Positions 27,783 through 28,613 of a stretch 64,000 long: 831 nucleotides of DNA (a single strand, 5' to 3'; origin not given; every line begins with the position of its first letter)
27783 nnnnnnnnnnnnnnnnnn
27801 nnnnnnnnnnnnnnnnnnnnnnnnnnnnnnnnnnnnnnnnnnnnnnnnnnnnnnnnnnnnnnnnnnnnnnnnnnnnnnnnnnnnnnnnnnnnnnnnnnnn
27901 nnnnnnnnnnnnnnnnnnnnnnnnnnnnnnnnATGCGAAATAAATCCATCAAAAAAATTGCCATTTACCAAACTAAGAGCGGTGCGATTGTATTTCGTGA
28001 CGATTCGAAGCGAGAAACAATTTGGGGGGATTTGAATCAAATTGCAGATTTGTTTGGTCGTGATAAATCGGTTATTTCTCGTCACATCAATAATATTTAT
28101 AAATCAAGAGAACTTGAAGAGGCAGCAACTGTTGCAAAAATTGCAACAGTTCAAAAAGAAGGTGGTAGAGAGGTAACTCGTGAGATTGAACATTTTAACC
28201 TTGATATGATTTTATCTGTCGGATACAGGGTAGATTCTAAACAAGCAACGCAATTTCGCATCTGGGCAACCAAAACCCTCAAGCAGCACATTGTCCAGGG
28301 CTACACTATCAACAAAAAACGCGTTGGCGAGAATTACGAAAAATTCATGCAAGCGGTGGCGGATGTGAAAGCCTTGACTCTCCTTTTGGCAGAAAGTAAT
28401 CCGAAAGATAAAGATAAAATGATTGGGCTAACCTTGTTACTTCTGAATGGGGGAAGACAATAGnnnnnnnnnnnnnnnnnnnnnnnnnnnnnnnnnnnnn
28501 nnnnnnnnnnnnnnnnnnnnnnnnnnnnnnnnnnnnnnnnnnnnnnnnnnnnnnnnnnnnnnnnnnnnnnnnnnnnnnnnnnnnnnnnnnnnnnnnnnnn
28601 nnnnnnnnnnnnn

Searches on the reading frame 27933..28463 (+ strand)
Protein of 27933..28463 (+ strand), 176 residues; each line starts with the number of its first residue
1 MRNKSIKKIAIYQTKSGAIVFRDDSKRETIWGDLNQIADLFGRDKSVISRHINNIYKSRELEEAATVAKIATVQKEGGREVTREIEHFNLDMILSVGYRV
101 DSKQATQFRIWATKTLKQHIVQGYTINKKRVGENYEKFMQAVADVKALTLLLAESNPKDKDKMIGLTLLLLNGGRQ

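Call 3: search_protein_families(library=pfam, proteins=[window:27933-28460:+], max_evalue=0.1)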
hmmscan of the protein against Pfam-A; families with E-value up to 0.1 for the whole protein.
window:27933-28460:+ (176 aa): 3 families
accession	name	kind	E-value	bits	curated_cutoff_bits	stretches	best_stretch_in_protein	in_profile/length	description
PF13310.11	Virulence_RhuM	-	5.1e-25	88.7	33.7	1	65-133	1-69/252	Virulence protein RhuM family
PF13936.12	HTH_38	-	0.0046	17.1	27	1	34-52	23-41/44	Helix-turn-helix domain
PF09999.14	DUF2240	-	0.0051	16.9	22.3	1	14-85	54-124/144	Uncharacterized protein conserved in archaea (DUF2240)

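Call 4: search_protein_families(library=ncbifam, proteins=[window:27933-28460:+], max_evalue=0.1)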
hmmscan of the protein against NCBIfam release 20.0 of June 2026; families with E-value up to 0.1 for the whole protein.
window:27933-28460:+ (176 aa): 1 family
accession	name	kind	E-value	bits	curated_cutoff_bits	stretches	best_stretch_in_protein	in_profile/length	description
NF041661.1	Cycl_ph_dihydrol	equivalog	0.016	14.6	500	1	87-125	102-140/259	phosphoribosyl 1,2-cyclic phosphate 1,2-diphosphodiesterase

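Call 23: list_cluster_members(proteins=[window:27933-28460:+, window:28464-29066:+])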
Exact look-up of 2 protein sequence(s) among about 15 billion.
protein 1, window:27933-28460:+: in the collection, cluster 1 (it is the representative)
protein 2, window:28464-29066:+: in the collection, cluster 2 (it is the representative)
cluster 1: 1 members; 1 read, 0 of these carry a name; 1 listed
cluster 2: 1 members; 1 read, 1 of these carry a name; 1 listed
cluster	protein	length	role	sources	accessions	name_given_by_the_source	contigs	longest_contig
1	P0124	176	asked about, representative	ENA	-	-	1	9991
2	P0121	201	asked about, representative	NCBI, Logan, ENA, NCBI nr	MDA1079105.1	MAG: hypothetical protein O2840_00220 [bacterium] | hypothetical protein [bacterium]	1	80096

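Call 24: find_encoding_contigs(protein=window:27933-28463:+, flank=10000, max_places=10)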
Protein window:27933-28463:+ (176 aa): 1 contig read that carries it; 1 place shown.
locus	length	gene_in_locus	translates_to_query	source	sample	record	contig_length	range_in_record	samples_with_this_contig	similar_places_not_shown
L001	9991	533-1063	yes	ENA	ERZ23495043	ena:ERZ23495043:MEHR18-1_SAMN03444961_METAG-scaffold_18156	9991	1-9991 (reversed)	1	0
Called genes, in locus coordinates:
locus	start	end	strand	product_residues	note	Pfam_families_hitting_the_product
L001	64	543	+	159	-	PF03073:TspO_MBR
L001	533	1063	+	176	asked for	PF13310:Virulence_RhuM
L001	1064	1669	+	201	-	-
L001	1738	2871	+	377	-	-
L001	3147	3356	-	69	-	-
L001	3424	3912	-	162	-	PF01458:SUFBD_core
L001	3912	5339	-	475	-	PF19295:SufBD_N, PF01458:SUFBD_core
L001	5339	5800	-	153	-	PF00293:NUDIX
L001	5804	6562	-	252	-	PF02463:SMC_N (weak), PF00005:ABC_tran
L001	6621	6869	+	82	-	-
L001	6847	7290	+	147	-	PF01850:PIN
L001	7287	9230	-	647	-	-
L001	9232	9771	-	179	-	PF00293:NUDIX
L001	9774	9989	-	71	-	?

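Call 33: search_protein_families(library=padloc, proteins=[window:27933-28460:+], max_evalue=0.01)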
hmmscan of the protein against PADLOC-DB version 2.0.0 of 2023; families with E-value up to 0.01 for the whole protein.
window:27933-28460:+ (176 aa): 37 families (the best 25 are shown)
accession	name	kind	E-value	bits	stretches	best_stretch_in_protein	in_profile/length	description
PDLC04965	PDC-S23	-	1.6e-59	199.9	2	6-145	4-143/327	-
PDLC04854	PDC-S05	-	1.1e-57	193.1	1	7-145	4-142/212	-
PDLC04964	PDC-S23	-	1.5e-56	190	1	7-143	4-140/331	-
PDLC04872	PDC-S05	-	4.5e-55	183.6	1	6-146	4-144/152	-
PDLC04963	PDC-S23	-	4.2e-48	162.4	1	7-140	2-129/312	-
PDLC04876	PDC-S05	-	4.6e-47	158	1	4-139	5-139/174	-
PDLC04858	PDC-S05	-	4.7e-46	154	1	6-135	4-130/138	-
PDLC04851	PDC-S05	-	1.1e-45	154.2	1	4-141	7-148/342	-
PDLC04853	PDC-S05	-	2.3e-45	153.2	1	5-134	4-133/336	-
PDLC04852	PDC-S05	-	7.1e-44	148.1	1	5-134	9-138/346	-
PDLC04879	PDC-S05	-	2.4e-43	146.7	1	7-139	5-133/285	-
PDLC04848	PDC-S05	-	1.1e-42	144.6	2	8-146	4-142/291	-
PDLC04874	PDC-S05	-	1.7e-41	139.6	1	4-144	4-138/165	-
PDLC04868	PDC-S05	-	1.8e-41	140.3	1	5-138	4-137/335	-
PDLC04870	PDC-S05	-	3.7e-39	132.3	1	4-134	6-133/214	-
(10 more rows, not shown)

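Call 34: search_protein_families(library=phrogs, proteins=[window:27933-28460:+], max_evalue=0.01)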
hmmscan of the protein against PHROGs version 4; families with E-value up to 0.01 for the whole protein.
window:27933-28460:+ (176 aa): 1 family
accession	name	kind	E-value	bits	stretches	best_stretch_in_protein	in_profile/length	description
phrog_23341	-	unknown function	0.0019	18.6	1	80-147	57-123/252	-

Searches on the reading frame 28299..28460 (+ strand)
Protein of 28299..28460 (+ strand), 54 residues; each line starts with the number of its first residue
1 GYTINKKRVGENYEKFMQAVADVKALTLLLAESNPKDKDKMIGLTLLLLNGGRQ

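Call 22: find_homologous_proteins(query=window:28299-28460:+, max_evalue=0.001)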
Query seq(54 aa) (54 aa): 1 proteins with E <= 0.001 among 6 candidates.
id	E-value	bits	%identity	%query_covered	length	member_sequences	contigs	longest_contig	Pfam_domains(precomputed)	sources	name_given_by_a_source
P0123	2.7e-4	38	81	48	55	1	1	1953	-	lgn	-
